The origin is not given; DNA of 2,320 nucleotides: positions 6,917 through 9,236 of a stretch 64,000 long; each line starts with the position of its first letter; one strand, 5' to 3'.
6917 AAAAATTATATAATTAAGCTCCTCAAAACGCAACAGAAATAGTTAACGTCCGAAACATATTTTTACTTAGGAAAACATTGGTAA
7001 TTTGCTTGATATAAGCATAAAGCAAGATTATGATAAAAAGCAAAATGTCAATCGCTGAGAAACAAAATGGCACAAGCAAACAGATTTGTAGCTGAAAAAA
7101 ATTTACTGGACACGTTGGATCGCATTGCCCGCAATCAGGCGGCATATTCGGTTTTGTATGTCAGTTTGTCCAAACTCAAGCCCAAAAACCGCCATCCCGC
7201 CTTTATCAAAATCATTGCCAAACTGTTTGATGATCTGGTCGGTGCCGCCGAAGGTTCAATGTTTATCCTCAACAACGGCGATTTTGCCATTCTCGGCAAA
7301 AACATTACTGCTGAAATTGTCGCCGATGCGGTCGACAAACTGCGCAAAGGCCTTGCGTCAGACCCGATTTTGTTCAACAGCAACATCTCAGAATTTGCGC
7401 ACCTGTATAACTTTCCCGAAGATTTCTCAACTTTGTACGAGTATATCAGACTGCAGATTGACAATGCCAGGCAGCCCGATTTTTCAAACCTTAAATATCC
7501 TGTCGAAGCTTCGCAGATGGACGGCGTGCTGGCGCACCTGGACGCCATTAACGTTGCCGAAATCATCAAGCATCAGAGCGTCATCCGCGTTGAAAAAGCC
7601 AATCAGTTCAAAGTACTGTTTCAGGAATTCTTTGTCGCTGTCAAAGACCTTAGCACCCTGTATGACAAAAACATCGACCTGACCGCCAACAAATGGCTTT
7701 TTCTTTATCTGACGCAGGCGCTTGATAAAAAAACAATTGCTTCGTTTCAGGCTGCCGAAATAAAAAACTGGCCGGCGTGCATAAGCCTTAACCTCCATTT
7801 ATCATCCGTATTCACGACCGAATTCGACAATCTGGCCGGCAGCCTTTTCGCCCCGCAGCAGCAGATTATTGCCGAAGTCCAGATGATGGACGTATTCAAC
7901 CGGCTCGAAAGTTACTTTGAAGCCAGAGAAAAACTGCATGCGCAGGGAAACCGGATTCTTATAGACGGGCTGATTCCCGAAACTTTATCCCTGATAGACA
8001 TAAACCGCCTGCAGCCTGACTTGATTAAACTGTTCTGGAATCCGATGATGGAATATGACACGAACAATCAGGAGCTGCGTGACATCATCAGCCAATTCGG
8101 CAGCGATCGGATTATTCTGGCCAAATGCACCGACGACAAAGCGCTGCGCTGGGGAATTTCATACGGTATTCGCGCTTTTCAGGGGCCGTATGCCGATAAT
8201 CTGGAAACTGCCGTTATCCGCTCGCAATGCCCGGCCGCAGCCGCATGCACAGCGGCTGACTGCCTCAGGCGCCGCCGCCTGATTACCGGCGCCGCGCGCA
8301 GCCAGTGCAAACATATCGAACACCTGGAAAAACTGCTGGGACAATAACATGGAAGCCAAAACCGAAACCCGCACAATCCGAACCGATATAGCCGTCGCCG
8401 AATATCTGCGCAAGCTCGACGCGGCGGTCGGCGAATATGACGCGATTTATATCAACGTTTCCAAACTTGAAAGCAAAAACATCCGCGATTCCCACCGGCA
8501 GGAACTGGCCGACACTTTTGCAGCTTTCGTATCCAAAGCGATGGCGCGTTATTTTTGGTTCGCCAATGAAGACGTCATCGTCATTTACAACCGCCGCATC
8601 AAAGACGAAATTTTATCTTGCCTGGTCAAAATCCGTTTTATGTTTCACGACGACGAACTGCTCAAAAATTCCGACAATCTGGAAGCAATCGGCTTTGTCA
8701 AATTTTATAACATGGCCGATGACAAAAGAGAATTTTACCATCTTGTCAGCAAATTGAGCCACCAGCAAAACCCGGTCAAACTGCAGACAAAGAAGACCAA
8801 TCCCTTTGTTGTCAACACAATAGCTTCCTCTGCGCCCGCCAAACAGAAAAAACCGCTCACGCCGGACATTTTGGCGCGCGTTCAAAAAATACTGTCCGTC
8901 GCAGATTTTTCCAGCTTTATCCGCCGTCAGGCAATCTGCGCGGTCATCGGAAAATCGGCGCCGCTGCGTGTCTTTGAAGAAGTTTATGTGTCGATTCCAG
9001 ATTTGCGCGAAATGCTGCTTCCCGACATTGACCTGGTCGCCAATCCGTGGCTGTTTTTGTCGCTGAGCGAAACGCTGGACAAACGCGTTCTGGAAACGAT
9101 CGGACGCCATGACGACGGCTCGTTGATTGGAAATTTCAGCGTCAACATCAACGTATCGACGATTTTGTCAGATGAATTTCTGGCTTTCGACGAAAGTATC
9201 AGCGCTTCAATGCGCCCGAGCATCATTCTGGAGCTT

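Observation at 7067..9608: Tandem pair of doubly degenerate GGDEF-EAL paralogs divergently transcribed from the HydS operon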

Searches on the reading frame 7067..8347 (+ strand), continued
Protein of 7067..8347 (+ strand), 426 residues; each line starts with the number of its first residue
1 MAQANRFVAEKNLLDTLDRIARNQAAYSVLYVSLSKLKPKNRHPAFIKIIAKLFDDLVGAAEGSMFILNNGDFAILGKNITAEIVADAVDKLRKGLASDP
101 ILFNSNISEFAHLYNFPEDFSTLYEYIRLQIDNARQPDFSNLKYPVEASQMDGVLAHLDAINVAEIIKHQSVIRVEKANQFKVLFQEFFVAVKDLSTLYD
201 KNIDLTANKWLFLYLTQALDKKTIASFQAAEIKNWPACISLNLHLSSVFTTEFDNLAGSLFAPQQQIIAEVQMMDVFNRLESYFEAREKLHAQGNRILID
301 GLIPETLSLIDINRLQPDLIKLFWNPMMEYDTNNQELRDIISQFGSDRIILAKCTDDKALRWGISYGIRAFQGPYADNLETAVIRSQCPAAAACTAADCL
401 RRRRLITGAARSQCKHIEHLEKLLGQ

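Call 25: list_cluster_members(proteins=[P0243, P0244, P0250, P0261, P0273, P0300, P0314, P0348, P0375, P0389])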
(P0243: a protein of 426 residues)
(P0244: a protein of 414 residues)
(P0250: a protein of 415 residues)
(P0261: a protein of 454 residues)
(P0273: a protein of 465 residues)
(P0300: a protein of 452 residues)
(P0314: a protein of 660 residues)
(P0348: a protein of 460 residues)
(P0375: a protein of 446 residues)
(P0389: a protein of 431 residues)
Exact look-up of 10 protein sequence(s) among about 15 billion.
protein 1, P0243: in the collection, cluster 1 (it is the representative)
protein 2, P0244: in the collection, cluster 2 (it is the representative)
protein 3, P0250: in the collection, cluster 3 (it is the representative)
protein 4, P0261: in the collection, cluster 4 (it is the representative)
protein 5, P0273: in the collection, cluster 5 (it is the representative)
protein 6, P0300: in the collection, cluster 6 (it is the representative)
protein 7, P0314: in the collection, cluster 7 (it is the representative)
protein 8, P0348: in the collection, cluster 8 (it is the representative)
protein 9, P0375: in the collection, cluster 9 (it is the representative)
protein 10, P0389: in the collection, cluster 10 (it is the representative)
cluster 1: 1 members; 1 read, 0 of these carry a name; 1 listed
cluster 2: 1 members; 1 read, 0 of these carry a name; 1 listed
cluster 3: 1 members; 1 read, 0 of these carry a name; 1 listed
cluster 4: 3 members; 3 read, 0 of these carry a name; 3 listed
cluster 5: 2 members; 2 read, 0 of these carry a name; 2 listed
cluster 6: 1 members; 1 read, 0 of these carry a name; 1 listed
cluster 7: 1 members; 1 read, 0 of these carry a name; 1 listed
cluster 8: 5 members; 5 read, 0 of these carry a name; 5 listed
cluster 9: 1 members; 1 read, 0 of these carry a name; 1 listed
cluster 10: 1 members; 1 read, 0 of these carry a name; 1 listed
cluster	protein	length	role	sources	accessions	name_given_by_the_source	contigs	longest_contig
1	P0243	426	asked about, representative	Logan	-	-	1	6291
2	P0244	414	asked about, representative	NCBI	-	-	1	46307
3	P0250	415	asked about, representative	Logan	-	-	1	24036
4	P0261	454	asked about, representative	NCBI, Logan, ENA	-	-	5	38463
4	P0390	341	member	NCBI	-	-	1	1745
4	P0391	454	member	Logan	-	-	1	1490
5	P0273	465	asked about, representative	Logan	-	-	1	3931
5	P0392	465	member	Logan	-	-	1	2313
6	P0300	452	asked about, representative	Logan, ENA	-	-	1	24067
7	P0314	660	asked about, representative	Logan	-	-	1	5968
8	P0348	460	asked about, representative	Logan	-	-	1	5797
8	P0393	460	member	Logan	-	-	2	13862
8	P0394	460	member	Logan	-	-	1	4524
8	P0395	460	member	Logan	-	-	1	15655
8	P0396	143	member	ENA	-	-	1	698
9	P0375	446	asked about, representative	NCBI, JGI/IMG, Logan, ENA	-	-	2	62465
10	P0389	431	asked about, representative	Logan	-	-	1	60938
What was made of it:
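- Tried and rejected: None are recorded (call 25).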

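Call 35: find_homologous_proteins(query=A3, max_evalue=0.00001)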
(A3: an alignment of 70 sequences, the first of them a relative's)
Query A3 (70 sequences) (431 aa, profile of the alignment): 47 proteins with E <= 0.00001 among 6003 candidates.
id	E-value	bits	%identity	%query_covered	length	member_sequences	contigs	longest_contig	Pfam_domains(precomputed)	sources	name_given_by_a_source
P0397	1.6e-161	556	34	90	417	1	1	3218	PF00563.26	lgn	-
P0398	1.2e-160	553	34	89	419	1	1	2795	PF00563.26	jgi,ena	-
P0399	6.1e-160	551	33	88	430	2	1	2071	PF00563.26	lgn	-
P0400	9.3e-160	550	32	89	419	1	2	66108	PF00563.26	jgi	jgi:hypothetical protein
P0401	1.3e-158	546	32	89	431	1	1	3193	PF00563.26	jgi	jgi:EAL domain-containing protein (putative c-di-GMP-specific phosphodiesterase class I)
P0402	2.8e-158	545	31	91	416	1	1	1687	PF00563.26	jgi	jgi:EAL domain-containing protein (putative c-di-GMP-specific phosphodiesterase class I)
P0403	3.0e-158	545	32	93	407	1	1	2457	PF00563.26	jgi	jgi:hypothetical protein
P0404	4.5e-157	541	32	95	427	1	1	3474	-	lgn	-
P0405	2.8e-156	539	31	90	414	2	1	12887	PF00563.26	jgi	jgi:EAL domain-containing protein (putative c-di-GMP-specific phosphodiesterase class I)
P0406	8.3e-156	537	32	89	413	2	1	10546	PF00563.26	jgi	jgi:EAL domain-containing protein (putative c-di-GMP-specific phosphodiesterase class I)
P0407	4.1e-155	535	31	90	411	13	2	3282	PF00563.26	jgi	jgi:EAL domain-containing protein (putative c-di-GMP-specific phosphodiesterase class I)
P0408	1.2e-154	533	32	90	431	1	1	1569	PF00563.26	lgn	-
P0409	3.8e-154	532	33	89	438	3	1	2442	-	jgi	jgi:hypothetical protein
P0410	6.5e-154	531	33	89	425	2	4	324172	-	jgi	-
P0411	8.6e-152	524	33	91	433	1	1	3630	PF00563.26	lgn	-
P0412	3.5e-151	522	30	90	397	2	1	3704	PF00563.26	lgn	-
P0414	1.6e-150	520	33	89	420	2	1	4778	PF00563.26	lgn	-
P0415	7.6e-150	517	30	94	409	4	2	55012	PF00563.26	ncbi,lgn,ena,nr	ncbi:MAG: hypothetical protein FJX35_04545 [Alphaproteobacteria bacterium]|nr:hypothetical protein [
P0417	1.2e-147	510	33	93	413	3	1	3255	PF00563.26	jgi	-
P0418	6.8e-147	508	29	93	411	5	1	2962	PF00563.26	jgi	jgi:EAL domain-containing protein (putative c-di-GMP-specific phosphodiesterase class I)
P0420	6.0e-144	498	30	91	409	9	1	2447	PF00563.26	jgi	jgi:EAL domain-containing protein (putative c-di-GMP-specific phosphodiesterase class I)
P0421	3.1e-142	492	31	89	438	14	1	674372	-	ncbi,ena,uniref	ncbi:hypothetical protein [Kiloniella litopenaei]|uniref:hypothetical protein n=1 Tax=Kiloniella lit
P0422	9.1e-142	491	31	89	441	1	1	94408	-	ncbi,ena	-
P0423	6.4e-141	488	30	91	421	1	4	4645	PF00563.26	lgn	-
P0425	2.7e-129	450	33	82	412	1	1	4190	PF00563.26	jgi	-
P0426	6.0e-128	445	27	89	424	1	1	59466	PF00563.26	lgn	-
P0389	5.7e-125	435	100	100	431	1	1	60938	PF00563.26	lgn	-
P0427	3.7e-114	400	26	90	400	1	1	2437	PF00563.26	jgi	jgi:hypothetical protein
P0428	5.2e-114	399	30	85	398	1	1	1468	PF00563.26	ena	-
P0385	8.3e-110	385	22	90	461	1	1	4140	PF00563.26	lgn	-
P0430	1.6e-106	375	25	90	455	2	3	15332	PF00563.26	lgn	-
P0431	1.0e-105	372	24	90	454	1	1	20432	PF00563.26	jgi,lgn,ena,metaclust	metaclust:\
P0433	1.1e-102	362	24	90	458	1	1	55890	PF00563.26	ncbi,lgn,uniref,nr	ncbi:EAL domain-containing protein [Roseospira goensis]|uniref:EAL domain-containing protein (Putati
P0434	2.5e-102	361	24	90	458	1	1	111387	PF00563.26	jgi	-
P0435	8.5e-99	349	25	90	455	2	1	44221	PF00563.26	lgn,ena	-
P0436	3.9e-98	347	25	90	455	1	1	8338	PF00563.26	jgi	jgi:EAL domain-containing protein (putative c-di-GMP-specific phosphodiesterase class I)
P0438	6.9e-96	340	23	90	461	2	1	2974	PF00563.26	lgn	-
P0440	2.6e-88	315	24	90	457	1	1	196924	PF00563.26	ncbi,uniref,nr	ncbi:hypothetical protein [Roseospira navarrensis]|uniref:EAL domain-containing protein n=1 Tax=Rose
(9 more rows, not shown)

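Call 36: find_encoding_contigs(protein=P0421, flank=8000, max_places=2)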
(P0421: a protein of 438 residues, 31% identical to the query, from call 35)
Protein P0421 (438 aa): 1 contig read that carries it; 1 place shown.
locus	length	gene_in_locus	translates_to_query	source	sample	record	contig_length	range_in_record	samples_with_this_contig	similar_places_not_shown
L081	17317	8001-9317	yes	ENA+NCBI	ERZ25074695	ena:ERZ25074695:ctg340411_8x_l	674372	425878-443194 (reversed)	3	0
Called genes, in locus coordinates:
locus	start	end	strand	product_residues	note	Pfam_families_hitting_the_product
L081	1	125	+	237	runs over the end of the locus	PF00528:BPD_transp_1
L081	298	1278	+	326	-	PF05982:Sbt_1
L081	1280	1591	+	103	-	PF00543:P-II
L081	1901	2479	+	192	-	-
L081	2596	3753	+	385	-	PF21088:MS_channel_1st (weak), PF00924:MS_channel_2nd, PF21082:MS_channel_3rd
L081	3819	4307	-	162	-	PF05981:CreA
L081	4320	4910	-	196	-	PF03352:Adenine_glyco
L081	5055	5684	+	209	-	PF00484:Pro_CA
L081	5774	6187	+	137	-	-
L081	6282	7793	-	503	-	PF00294:PfkB, PF08543:Phos_pyr_kin (weak), PF01467:CTP_transf_like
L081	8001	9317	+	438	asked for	-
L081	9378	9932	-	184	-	PF00072:Response_reg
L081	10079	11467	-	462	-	PF25323:6TM_PilS (weak), PF02518:HATPase_c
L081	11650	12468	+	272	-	PF00005:ABC_tran, PF13304:AAA_21 (faint)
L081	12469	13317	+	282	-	PF01061:ABC2_membrane (weak)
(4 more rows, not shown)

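Call 37: find_encoding_contigs(protein=P0440, flank=8000, max_places=2)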
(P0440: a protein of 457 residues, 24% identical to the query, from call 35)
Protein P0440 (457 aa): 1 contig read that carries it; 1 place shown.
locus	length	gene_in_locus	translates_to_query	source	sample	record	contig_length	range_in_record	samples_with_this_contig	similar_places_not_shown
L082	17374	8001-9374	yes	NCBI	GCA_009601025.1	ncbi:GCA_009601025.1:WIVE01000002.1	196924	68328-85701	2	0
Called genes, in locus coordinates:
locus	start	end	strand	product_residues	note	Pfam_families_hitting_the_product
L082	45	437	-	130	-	-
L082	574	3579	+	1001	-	PF04453:LptD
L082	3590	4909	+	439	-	PF13624:SurA_N_3, PF13623:SurA_N_2, PF09312:SurA_N, PF13616:Rotamase_3, PF00639:Rotamase, PF13145:Rotamase_2 (faint)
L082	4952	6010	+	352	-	PF04166:PdxA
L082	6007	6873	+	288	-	PF00398:RrnaAD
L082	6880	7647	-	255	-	PF00149:Metallophos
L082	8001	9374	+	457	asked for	PF00563:EAL (faint)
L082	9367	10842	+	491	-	-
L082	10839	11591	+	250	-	PF00005:ABC_tran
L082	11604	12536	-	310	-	PF01520:Amidase_3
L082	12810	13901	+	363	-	PF00005:ABC_tran, PF08402:TOBE_2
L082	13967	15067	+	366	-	PF01547:SBP_bac_1, PF13416:SBP_bac_8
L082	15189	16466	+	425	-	PF00528:BPD_transp_1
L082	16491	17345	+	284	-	PF00528:BPD_transp_1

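Call 39: find_encoding_contigs(protein=P0410, flank=8000, max_places=2)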
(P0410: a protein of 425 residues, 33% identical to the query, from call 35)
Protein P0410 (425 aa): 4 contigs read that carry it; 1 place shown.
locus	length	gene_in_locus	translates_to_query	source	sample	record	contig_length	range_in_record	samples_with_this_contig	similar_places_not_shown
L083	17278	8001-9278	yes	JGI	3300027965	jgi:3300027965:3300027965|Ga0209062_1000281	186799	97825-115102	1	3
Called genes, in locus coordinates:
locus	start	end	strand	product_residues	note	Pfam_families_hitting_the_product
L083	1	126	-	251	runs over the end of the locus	PF00005:ABC_tran, PF13304:AAA_21 (faint)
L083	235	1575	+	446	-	PF13581:HATPase_c_2 (weak), PF02518:HATPase_c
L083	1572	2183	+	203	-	PF00072:Response_reg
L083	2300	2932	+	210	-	PF00072:Response_reg, PF00486:Trans_reg_C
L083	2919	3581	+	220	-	-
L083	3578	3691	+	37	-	-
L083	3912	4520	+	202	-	PF03413:PepSY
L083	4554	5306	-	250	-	PF00149:Metallophos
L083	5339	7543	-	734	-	PF08448:PAS_4 (weak), PF13487:HD_5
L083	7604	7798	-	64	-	-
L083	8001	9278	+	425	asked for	-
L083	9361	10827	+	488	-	PF00294:PfkB, PF08543:Phos_pyr_kin (faint), PF01467:CTP_transf_like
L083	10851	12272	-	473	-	PF00515:TPR_1 (faint), PF07719:TPR_2 (faint), PF13424:TPR_12 (faint), PF13432:TPR_16 (faint)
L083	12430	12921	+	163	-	PF00160:Pro_isomerase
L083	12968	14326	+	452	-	PF13000:Acatn, PF07690:MFS_1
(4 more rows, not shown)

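Call 44: find_encoding_contigs(protein=P0415, flank=6000, max_places=1)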
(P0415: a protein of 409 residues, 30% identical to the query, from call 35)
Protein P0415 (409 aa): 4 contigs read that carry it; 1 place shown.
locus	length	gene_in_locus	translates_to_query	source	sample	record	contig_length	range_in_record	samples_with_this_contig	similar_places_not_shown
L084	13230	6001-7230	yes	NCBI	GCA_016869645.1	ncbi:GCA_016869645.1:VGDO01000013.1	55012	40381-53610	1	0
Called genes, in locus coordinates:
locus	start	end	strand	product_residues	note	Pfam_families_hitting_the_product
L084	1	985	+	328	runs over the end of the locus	PF00116:COX2, PF00034:Cytochrom_C, PF13442:Cytochrome_CBB3 (weak)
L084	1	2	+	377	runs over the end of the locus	PF00034:Cytochrom_C (weak), PF13442:Cytochrome_CBB3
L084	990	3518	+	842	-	PF00115:COX1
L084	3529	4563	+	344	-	PF13191:AAA_16 (faint), PF00005:ABC_tran, PF13401:AAA_22 (weak), PF08352:oligo_HPY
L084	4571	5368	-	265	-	PF00149:Metallophos, PF12850:Metallophos_2 (faint)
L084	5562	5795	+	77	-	-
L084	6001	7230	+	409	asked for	PF00563:EAL (faint)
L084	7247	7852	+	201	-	PF00702:Hydrolase (faint), PF08645:PNK3P (weak), PF13419:HAD_2 (faint), PF13242:Hydrolase_like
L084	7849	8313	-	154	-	PF04120:Iron_permease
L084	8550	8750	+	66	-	PF05532:CsbD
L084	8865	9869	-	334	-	PF00664:ABC_membrane (faint)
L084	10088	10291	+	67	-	-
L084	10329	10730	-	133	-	PF05239:PRC (weak)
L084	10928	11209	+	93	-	-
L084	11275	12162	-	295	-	PF05239:PRC (faint)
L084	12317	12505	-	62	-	PF13396:PLDc_N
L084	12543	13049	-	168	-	-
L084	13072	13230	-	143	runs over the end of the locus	-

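Call 45: find_encoding_contigs(protein=P0422, flank=6000, max_places=1)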
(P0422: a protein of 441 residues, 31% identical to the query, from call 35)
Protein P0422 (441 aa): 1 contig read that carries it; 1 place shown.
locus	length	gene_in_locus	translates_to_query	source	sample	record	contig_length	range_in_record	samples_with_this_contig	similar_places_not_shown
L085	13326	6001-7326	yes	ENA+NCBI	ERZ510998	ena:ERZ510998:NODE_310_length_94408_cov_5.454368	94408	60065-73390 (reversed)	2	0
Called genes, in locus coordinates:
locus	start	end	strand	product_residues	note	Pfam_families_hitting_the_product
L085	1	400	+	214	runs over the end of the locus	-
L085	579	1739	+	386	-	PF21088:MS_channel_1st (weak), PF00924:MS_channel_2nd, PF21082:MS_channel_3rd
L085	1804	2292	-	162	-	PF05981:CreA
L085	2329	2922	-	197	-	PF03352:Adenine_glyco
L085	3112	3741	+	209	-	PF00484:Pro_CA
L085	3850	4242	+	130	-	-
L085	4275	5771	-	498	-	PF00294:PfkB, PF08543:Phos_pyr_kin (weak), PF01467:CTP_transf_like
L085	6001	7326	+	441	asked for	-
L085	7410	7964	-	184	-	PF00072:Response_reg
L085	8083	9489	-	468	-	PF25323:6TM_PilS, PF02518:HATPase_c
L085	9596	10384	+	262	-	PF00005:ABC_tran, PF13304:AAA_21 (faint)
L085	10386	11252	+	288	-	PF01061:ABC2_membrane (weak), PF12698:ABC2_membrane_3 (weak)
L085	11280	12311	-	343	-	PF02277:DBI_PRT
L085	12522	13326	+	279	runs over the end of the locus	PF02654:CobS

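Call 46: find_encoding_contigs(protein=P0434, flank=6000, max_places=1)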
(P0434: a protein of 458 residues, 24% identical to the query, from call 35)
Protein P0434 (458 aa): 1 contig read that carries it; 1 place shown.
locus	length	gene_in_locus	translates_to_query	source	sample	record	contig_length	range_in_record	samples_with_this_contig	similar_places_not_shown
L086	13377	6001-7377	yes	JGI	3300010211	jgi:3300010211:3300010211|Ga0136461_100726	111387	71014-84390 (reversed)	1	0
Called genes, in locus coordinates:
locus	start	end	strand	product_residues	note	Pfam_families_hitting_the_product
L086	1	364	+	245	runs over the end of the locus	-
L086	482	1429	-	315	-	PF00892:EamA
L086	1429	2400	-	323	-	PF02277:DBI_PRT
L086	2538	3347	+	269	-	PF02654:CobS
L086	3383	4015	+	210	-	PF00300:His_Phos_1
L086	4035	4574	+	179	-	PF02283:CobU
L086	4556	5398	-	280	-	PF00149:Metallophos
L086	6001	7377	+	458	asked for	PF00563:EAL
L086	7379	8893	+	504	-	-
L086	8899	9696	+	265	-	PF00005:ABC_tran, PF13304:AAA_21 (faint)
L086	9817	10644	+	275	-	PF02548:Pantoate_transf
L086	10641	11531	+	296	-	PF02569:Pantoate_ligase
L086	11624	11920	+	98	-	PF05488:PAAR_motif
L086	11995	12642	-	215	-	PF02129:Peptidase_S15, PF20408:Abhydrolase_11 (weak), PF00561:Abhydrolase_1 (weak), PF12697:Abhydrolase_6 (faint), PF12146:Hydrolase_4, PF00326:Peptidase_S9 (faint), PF01738:DLH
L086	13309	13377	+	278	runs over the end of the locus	PF00132:Hexapep (faint)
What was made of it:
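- A-plus-B pairs with the Cys tail occur in Roseospira and in L086 with no hydrogenase within the 6-8 kb of flank retrieved (calls 37, 46).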

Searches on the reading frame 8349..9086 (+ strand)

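Call 7: search_protein_families(library=pfam, proteins=[window:8349-9086:+], max_evalue=10)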
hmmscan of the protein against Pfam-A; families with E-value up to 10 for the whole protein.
seq(246 aa): 2 families
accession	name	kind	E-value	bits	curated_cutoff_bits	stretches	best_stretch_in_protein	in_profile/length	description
PF20779.2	MACPF_D2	-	0.11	13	24.2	1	75-140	22-82/103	MACPF protein, D2 domain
PF22756.2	E217_gp29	-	0.13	12.6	27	1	150-196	75-121/163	E217 gateway protein gp29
